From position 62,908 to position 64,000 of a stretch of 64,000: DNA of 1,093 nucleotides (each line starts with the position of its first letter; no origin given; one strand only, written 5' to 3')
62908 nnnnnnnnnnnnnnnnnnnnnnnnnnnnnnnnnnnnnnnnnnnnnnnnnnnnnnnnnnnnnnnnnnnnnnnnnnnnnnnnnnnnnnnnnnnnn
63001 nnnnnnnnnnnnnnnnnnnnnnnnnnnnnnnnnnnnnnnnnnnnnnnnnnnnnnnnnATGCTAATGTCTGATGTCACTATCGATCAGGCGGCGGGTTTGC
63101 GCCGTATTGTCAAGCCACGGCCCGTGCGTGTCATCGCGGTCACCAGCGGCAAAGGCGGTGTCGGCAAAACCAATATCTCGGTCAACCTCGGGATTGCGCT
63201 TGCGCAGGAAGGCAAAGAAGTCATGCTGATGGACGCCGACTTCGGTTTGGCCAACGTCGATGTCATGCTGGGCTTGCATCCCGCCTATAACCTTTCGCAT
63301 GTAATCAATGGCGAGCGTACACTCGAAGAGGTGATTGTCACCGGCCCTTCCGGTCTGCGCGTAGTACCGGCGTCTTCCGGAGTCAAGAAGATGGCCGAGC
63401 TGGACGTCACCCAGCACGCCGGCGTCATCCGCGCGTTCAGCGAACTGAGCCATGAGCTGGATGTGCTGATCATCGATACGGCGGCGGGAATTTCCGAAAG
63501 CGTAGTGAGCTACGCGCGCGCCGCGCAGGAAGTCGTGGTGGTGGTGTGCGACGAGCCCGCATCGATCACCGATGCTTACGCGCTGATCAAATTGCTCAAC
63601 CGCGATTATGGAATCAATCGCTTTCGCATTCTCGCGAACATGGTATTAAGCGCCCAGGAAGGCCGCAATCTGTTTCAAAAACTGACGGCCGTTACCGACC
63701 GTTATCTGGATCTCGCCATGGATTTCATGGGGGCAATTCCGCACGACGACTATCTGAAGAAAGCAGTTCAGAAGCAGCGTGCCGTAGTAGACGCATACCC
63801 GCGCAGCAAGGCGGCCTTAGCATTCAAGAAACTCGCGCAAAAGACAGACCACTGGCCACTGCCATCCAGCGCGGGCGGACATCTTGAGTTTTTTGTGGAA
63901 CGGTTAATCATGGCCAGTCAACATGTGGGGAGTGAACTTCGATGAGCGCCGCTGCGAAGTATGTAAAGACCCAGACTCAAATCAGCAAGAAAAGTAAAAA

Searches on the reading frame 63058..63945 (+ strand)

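Call 28: search_protein_families(library=pfam, proteins=[window:63058-63945:+], max_evalue=0.00001)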
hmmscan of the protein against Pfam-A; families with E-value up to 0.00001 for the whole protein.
window:63058-63945:+ (295 aa): 7 families
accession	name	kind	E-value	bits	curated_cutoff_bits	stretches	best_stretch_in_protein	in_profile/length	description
PF10609.15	ParA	-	4e-22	79.3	27.1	1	24-262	4-244/246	NUBPL iron-transfer P-loop NTPase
PF13614.12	AAA_31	-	8.9e-18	65.3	27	1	24-181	2-165/177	AAA domain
PF01656.29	CbiA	-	1.5e-16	60.9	25.4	1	26-241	1-123/125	CobQ/CobB/MinD/ParA nucleotide binding domain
PF00142.24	Fer4_NifH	-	6e-10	39.5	25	1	30-264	6-245/271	4Fe-4S iron sulfur cluster binding proteins, NifH/frxC family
PF02374.21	ArsA_ATPase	-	4.1e-09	36.5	24.3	1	28-61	5-38/305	Anion-transporting ATPase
PF09140.17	MipZ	-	6.9e-08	32.5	20.7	1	25-207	2-170/262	ATPase MipZ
PF06564.18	CBP_BcsQ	-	1.3e-06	28.5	21.3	1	25-261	3-231/234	Cellulose biosynthesis protein BcsQ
